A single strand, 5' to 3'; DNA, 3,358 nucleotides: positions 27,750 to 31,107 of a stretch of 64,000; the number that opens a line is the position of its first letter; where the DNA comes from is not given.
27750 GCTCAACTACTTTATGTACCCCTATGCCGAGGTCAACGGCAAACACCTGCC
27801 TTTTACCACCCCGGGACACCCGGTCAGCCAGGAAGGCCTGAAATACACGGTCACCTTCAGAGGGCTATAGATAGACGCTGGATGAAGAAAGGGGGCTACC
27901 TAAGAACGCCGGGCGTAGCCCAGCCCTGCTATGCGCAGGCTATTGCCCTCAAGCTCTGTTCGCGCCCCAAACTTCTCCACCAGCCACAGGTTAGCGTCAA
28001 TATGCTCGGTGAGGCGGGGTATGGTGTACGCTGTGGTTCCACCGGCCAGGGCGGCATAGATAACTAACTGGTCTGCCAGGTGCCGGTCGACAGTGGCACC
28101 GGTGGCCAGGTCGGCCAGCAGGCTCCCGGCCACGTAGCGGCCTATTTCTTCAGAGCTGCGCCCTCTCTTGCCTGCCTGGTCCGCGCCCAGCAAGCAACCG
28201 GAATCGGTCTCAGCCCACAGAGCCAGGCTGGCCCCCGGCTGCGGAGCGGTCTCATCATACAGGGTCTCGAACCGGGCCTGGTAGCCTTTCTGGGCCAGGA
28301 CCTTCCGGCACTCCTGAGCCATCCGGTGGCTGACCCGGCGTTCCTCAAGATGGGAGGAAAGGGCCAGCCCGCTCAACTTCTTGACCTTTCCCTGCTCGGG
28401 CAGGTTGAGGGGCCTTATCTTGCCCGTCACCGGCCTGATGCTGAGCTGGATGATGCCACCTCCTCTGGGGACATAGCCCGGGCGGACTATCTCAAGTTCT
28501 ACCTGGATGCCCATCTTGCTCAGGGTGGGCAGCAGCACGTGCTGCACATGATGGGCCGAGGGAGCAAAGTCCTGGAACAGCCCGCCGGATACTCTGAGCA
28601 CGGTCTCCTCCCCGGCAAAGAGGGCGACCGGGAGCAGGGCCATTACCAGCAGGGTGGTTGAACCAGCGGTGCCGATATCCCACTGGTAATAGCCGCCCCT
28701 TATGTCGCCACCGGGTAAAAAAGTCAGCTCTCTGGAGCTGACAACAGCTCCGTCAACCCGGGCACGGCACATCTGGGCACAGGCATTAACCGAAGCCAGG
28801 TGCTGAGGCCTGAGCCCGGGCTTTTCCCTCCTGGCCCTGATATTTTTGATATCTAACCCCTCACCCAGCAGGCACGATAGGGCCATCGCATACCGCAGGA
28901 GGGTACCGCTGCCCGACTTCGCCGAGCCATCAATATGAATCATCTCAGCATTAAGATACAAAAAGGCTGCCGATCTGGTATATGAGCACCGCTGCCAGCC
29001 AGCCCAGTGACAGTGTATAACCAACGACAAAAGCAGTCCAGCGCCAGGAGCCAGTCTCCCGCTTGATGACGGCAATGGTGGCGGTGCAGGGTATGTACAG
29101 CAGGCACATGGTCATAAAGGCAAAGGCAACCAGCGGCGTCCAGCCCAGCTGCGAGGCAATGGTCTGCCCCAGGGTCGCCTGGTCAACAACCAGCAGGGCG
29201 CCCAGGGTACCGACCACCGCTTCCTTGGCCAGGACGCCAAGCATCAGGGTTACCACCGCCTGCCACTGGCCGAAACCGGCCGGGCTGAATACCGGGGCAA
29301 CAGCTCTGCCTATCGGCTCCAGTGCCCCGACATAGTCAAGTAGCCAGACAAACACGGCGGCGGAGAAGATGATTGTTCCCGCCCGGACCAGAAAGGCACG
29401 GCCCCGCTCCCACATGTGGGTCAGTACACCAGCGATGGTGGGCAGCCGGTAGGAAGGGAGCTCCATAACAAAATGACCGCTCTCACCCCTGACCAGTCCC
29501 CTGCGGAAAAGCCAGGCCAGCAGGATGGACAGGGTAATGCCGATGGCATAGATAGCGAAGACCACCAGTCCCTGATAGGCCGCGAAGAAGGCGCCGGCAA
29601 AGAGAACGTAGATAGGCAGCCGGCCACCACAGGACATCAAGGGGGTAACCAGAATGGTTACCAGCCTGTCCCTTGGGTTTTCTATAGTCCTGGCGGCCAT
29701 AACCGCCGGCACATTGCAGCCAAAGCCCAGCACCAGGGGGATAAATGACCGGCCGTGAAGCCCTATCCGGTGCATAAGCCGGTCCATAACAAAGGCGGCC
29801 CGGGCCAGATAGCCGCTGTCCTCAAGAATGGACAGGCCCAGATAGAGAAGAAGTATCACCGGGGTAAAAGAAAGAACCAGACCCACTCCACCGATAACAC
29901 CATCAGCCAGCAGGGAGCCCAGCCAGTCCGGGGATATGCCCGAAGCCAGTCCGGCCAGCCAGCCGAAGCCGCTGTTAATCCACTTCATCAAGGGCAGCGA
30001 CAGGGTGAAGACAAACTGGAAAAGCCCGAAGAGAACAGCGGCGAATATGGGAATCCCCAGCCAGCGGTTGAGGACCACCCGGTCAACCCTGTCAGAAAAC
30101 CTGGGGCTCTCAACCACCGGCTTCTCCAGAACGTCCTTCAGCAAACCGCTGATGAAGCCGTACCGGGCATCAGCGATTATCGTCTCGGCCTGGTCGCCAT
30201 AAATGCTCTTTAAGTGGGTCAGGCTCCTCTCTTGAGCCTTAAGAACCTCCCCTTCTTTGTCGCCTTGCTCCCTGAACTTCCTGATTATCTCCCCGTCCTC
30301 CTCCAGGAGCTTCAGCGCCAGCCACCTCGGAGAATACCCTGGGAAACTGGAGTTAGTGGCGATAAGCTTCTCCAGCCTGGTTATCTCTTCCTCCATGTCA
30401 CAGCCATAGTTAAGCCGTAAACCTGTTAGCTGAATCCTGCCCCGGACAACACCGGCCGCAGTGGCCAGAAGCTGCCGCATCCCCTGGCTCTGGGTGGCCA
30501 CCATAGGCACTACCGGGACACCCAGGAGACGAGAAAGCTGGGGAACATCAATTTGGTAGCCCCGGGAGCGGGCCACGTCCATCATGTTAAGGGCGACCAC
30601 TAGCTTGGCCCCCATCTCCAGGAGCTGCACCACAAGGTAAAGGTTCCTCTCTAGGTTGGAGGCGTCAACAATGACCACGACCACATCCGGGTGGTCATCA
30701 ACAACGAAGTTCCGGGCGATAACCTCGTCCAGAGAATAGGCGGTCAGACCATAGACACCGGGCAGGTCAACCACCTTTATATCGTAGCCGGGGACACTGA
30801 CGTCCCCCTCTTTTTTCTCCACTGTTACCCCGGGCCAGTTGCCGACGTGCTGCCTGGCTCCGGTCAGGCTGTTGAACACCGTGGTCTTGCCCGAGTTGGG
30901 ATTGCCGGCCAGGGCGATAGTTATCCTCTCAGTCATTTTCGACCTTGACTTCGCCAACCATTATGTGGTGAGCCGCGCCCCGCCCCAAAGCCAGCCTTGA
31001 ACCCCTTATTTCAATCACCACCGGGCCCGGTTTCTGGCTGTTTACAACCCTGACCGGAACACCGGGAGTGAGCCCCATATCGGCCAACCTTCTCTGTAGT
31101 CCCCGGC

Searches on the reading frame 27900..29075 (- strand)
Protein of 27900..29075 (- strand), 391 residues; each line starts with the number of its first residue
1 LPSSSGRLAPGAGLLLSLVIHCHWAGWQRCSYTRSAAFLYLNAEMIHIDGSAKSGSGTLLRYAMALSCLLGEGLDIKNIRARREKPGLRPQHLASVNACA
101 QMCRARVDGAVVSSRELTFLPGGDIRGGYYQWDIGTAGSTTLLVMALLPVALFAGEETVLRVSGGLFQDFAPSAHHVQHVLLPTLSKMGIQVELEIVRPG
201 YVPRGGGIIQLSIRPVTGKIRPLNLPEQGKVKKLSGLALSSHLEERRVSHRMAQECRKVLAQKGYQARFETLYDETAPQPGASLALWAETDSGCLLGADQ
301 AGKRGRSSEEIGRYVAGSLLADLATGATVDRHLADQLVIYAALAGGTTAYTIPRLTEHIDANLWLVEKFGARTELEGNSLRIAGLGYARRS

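Call 53: search_protein_families(library=pfam, proteins=[window:27900-29075:-], max_evalue=0.00001)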
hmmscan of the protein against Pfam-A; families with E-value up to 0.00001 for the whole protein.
window:27900-29075:- (391 aa): 2 families
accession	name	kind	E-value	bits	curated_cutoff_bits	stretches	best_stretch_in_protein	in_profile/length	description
PF01137.26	RTC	-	8e-70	234.9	27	1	54-370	3-215/221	RNA 3'-terminal phosphate cyclase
PF05189.18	RTC_insert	-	1.8e-20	73.7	23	1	227-323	2-101/102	RNA 3'-terminal phosphate cyclase (RTC), insert domain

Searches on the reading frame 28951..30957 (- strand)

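Call 53: search_protein_families(library=pfam, proteins=[window:28951-30957:-], max_evalue=0.00001)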
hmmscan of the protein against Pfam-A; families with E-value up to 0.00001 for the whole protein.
window:28951-30957:- (668 aa): 5 families
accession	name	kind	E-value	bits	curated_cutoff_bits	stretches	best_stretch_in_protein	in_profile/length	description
PF02421.24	FeoB_N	-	2e-67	226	27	1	12-165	1-154/156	Ferrous iron transport protein B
PF07670.19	Gate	-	9.9e-45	151.7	29.6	2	361-457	1-104/104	Nucleoside recognition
PF17910.6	FeoB_Cyto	-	4.2e-23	82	23.4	1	184-277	1-89/90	FeoB cytosolic helical domain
PF07664.17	FeoB_C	-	1.8e-19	69.6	26.6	1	466-518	1-54/54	Ferrous iron transport protein B C terminus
PF01926.29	MMR_HSR1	-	3.4e-19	69.5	21.9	1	13-124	1-112/113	50S ribosome-binding GTPase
